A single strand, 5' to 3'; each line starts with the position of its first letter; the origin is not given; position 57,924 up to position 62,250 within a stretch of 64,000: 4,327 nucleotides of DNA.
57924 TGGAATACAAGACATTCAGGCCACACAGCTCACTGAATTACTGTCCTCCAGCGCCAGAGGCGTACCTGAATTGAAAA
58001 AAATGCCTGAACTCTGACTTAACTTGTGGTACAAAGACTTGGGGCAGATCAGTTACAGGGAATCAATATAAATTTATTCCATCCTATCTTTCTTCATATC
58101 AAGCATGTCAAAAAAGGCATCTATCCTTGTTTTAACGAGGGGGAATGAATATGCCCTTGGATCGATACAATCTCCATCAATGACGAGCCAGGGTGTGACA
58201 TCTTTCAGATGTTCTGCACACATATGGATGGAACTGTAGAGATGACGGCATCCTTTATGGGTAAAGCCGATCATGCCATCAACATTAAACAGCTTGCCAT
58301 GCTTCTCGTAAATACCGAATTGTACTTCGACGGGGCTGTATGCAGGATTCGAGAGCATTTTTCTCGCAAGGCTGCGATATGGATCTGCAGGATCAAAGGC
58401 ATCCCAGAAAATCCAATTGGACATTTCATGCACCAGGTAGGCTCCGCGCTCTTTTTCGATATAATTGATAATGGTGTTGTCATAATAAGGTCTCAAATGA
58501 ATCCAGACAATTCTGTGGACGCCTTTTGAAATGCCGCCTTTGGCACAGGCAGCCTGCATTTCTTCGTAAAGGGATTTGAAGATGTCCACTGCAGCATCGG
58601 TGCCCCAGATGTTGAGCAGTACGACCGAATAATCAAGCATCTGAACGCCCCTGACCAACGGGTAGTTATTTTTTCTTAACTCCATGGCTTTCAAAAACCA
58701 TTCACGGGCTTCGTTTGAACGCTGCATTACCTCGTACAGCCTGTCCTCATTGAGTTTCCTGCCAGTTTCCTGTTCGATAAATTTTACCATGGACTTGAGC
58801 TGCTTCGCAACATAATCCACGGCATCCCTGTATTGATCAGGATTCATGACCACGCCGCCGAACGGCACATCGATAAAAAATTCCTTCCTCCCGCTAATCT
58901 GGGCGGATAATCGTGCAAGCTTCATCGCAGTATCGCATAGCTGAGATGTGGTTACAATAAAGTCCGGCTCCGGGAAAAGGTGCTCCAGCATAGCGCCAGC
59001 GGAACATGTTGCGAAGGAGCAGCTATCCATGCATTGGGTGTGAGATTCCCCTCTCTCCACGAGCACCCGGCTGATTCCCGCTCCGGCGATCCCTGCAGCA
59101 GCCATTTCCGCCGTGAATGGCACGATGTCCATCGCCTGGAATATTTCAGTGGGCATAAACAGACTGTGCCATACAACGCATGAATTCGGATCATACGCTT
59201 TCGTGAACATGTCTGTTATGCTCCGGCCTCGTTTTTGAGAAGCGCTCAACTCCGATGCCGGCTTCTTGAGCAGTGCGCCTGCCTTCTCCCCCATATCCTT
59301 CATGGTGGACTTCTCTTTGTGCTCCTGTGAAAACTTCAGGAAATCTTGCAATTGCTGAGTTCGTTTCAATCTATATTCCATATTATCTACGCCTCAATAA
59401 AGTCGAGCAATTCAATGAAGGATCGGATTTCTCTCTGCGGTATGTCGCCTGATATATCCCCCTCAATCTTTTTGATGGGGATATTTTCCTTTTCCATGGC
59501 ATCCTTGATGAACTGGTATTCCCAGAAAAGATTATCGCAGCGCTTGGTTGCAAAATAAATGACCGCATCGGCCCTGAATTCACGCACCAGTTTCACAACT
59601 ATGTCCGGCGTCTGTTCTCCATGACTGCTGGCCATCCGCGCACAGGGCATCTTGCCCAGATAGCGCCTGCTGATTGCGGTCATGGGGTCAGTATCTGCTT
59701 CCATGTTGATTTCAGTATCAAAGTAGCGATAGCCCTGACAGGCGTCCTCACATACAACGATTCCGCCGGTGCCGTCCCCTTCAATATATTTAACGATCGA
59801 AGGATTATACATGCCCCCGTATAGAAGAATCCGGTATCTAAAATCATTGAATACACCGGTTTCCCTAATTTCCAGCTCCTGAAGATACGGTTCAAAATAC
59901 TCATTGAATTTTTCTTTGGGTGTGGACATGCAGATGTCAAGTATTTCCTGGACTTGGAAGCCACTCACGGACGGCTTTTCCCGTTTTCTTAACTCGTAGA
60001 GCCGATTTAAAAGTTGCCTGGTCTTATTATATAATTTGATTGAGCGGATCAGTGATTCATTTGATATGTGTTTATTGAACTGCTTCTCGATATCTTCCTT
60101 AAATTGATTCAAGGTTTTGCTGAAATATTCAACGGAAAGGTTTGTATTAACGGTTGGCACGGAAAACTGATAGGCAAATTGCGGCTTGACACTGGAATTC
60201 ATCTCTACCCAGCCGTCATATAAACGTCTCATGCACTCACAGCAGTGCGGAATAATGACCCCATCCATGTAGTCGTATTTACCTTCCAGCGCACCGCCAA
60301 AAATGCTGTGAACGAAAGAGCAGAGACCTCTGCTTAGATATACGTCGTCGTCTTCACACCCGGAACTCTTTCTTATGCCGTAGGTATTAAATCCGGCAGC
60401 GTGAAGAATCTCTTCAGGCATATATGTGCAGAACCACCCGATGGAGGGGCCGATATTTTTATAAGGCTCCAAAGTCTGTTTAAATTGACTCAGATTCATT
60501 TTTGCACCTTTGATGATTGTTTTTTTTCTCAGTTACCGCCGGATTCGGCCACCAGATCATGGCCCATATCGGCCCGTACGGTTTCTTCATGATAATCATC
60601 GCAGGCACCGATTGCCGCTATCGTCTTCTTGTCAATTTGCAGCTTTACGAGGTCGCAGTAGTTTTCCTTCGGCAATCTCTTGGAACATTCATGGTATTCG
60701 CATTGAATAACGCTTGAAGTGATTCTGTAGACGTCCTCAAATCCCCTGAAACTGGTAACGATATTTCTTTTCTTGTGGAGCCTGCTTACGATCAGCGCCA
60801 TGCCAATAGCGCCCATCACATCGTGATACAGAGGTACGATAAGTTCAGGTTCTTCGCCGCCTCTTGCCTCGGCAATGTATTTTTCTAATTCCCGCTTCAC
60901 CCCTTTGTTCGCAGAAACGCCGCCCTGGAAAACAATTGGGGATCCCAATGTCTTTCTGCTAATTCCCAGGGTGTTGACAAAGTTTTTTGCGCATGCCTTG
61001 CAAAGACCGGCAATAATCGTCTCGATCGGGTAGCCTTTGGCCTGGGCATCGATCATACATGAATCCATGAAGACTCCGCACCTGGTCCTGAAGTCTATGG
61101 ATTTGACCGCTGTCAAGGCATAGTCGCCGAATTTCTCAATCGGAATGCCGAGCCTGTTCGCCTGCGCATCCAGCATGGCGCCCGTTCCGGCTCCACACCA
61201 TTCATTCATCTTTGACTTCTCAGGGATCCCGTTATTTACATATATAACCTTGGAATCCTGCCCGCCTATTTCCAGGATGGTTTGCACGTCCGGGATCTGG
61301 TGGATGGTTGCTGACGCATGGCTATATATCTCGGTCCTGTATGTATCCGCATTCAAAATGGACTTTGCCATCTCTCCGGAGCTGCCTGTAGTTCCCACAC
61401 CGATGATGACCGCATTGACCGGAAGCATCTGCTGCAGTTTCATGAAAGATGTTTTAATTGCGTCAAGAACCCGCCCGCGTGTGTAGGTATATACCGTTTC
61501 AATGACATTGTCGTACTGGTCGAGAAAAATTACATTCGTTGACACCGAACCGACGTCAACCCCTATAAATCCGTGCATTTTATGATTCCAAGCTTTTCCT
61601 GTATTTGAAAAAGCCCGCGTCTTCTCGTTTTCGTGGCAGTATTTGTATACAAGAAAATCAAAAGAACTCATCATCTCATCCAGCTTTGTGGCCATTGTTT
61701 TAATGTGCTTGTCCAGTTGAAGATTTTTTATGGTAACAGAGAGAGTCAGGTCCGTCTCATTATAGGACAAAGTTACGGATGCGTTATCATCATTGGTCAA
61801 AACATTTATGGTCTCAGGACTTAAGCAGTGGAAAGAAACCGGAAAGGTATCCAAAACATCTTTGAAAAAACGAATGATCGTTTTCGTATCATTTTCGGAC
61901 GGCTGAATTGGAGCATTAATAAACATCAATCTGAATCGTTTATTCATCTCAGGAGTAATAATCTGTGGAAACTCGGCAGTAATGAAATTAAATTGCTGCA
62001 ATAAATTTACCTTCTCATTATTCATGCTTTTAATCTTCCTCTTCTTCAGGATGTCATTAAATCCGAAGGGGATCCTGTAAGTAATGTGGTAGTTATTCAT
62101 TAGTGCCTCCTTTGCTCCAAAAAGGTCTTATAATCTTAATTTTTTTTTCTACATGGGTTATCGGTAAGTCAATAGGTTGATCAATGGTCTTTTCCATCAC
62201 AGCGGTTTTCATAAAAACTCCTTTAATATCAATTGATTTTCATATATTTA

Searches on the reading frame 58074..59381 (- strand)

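Call 50: search_protein_families(library=pfam, proteins=[window:58074-59381:-], max_evalue=0.00001)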
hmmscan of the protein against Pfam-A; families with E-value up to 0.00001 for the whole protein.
window:58074-59381:- (435 aa): 1 family
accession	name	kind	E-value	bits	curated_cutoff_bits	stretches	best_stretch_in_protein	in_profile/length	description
PF06050.19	HGD-D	-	3.1e-61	208.3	28.4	1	74-427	2-342/342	2-hydroxyglutaryl-CoA dehydratase, D-component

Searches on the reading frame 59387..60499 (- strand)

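Call 50: search_protein_families(library=pfam, proteins=[window:59387-60499:-], max_evalue=0.00001)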
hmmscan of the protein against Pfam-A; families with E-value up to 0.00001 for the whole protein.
window:59387-60499:- (370 aa): 1 family
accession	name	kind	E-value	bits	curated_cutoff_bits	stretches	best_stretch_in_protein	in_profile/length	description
PF06050.19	HGD-D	-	1.9e-76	258.3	28.4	1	24-351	1-325/342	2-hydroxyglutaryl-CoA dehydratase, D-component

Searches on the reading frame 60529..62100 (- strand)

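Call 50: search_protein_families(library=pfam, proteins=[window:60529-62100:-], max_evalue=0.00001)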
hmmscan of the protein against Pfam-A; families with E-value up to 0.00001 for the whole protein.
window:60529-62100:- (523 aa): 1 family
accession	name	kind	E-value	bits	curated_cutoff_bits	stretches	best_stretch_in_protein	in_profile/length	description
PF01869.26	BcrAD_BadFG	-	2.1e-36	126.3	31.5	1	179-437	1-270/271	BadF/BadG/BcrA/BcrD ATPase family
